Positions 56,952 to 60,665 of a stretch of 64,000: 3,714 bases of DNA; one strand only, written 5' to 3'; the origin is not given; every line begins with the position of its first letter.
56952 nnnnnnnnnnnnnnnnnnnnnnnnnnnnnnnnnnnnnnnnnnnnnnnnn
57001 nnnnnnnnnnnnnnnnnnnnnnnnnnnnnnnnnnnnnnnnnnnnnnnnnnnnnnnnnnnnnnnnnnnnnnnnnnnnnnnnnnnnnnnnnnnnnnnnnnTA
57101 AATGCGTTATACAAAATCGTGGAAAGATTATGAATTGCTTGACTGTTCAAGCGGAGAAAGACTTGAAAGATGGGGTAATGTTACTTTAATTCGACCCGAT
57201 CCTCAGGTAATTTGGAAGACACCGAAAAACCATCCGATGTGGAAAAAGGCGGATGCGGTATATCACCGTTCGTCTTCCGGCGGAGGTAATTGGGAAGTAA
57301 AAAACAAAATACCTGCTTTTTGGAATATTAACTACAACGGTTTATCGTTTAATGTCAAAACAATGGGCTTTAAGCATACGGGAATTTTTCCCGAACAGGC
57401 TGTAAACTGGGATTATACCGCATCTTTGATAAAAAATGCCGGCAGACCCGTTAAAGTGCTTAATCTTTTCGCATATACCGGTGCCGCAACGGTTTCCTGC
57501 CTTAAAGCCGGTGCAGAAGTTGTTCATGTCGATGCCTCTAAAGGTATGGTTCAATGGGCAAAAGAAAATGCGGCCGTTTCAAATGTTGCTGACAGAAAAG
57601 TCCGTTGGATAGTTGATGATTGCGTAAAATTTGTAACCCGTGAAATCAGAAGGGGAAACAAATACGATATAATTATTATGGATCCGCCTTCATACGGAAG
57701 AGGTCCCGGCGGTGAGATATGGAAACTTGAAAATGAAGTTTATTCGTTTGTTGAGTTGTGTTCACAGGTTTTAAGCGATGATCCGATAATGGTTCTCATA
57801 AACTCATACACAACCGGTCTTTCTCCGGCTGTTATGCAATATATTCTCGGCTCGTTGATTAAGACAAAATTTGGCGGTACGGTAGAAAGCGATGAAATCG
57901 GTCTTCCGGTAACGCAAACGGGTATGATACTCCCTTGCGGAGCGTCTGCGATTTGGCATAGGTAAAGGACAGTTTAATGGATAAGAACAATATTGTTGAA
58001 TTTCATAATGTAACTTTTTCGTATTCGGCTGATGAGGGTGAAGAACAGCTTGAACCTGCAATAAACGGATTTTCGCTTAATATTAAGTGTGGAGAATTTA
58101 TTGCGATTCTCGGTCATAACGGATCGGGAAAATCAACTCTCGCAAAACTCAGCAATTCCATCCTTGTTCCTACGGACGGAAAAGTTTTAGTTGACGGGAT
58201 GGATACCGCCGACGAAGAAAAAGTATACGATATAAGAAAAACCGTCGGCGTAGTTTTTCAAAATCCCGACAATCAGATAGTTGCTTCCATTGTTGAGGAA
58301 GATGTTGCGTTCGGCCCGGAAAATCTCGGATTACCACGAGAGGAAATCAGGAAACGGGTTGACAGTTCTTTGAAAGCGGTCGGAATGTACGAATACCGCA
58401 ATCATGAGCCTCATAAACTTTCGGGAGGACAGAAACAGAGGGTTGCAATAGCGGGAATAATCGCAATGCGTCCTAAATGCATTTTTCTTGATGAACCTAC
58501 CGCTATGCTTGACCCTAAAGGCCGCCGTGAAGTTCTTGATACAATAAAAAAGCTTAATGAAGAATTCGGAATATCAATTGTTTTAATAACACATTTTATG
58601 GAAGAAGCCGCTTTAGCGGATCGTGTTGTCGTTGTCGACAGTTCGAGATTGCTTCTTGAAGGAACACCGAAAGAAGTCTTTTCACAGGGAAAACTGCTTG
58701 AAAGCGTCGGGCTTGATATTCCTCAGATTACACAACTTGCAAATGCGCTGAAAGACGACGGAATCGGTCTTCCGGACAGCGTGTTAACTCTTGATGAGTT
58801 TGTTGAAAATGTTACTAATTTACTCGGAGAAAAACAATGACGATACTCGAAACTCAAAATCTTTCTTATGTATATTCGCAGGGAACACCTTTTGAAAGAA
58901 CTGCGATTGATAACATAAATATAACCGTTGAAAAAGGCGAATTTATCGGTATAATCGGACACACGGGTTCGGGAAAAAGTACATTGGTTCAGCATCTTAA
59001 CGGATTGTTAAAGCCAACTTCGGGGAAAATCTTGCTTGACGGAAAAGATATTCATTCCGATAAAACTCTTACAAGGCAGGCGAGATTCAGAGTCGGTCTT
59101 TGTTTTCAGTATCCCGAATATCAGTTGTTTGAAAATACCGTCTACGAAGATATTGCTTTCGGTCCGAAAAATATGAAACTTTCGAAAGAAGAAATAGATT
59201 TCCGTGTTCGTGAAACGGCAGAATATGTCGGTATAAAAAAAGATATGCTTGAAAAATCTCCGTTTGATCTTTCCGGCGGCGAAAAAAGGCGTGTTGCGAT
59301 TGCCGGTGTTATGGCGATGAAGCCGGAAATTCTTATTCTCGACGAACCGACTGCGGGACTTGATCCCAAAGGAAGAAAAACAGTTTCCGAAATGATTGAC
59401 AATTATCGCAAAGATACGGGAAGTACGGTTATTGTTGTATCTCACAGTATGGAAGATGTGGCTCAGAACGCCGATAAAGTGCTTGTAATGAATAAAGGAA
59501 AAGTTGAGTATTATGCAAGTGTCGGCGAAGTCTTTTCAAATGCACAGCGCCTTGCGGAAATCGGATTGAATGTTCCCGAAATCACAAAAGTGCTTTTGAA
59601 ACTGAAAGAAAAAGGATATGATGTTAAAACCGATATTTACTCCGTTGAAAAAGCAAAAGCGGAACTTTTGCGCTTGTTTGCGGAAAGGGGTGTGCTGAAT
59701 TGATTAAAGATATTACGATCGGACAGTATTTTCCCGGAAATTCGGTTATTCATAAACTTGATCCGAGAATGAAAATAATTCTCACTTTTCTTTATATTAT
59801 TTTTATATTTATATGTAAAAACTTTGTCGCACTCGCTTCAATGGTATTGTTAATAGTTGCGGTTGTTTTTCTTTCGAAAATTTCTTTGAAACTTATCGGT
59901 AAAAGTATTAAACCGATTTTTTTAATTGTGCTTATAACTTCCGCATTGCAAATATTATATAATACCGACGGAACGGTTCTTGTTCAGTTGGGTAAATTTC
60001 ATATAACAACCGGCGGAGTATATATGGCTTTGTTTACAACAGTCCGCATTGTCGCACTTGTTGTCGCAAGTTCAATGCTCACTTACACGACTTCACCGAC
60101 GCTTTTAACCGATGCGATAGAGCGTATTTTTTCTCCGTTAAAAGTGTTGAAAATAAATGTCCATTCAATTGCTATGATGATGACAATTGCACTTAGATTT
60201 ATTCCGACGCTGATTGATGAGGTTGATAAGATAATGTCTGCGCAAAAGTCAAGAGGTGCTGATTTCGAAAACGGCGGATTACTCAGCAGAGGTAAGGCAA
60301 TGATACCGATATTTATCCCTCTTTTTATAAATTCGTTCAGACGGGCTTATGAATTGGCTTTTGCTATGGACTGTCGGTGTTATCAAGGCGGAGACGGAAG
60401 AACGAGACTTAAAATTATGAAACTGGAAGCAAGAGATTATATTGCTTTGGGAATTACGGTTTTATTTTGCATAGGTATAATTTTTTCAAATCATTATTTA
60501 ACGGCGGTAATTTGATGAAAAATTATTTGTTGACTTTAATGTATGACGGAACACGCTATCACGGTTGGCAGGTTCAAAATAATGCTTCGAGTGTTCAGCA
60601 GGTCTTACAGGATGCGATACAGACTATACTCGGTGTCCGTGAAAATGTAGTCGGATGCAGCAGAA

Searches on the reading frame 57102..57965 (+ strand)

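Call 103: search_protein_families(library=pfam, proteins=[window:57102-57965:+], max_evalue=0.00001)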
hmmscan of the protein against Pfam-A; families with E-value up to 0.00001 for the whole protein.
window:57102-57965:+ (287 aa): 2 families
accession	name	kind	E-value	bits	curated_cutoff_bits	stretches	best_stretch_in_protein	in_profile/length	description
PF10672.15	Methyltrans_SAM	-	4.7e-14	52.8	27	1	55-201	67-209/286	S-adenosylmethionine-dependent methyltransferase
PF03602.21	Cons_hypoth95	-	3.5e-07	30.5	24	1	109-196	35-122/182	Conserved hypothetical protein 95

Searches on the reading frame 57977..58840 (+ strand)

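Call 103: search_protein_families(library=pfam, proteins=[window:57977-58840:+], max_evalue=0.00001)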
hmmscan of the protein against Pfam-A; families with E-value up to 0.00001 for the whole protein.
window:57977-58840:+ (287 aa): 3 families
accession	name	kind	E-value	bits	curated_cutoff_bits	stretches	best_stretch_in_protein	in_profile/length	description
PF00005.33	ABC_tran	-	2.6e-31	109.5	25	1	30-176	2-137/137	ABC transporter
PF02463.25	SMC_N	-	3.8e-10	40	40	1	40-220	25-211/220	RecF/RecN/SMC N terminal domain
PF13304.12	AAA_21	-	6.5e-07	30.1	27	0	131-206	221-298/304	AAA domain, putative AbiEii toxin, Type IV TA system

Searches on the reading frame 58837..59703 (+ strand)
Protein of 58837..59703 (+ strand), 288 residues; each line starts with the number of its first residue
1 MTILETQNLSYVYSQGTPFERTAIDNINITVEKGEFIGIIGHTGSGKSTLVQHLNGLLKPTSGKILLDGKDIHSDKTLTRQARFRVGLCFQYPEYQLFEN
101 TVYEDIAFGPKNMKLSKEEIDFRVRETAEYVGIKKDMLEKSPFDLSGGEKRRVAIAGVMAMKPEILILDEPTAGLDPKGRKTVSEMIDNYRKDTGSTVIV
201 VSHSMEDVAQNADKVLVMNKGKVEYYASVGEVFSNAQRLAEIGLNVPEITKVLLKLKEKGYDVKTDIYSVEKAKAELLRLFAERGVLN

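Call 103: search_protein_families(library=pfam, proteins=[window:58837-59703:+], max_evalue=0.00001)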
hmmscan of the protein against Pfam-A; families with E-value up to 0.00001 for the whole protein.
window:58837-59703:+ (288 aa): 4 families
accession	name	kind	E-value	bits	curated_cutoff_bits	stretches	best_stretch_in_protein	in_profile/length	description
PF00005.33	ABC_tran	-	1.8e-33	116.5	25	1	25-173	2-137/137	ABC transporter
PF02463.25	SMC_N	-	5.7e-11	42.7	40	1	34-218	24-211/220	RecF/RecN/SMC N terminal domain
PF13304.12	AAA_21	-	1.5e-10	42.1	27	1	141-205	234-300/304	AAA domain, putative AbiEii toxin, Type IV TA system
PF13175.12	AAA_15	-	3.5e-06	27.3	32.1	0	28-130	18-132/374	AAA ATPase domain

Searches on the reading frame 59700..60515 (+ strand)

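Call 103: search_protein_families(library=pfam, proteins=[window:59700-60515:+], max_evalue=0.00001)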
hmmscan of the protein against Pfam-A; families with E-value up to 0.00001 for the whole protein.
window:59700-60515:+ (271 aa): 1 family
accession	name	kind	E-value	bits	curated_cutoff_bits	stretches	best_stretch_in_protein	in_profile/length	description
PF02361.21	CbiQ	-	1.3e-46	159.4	25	1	14-235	2-214/216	Cobalt transport protein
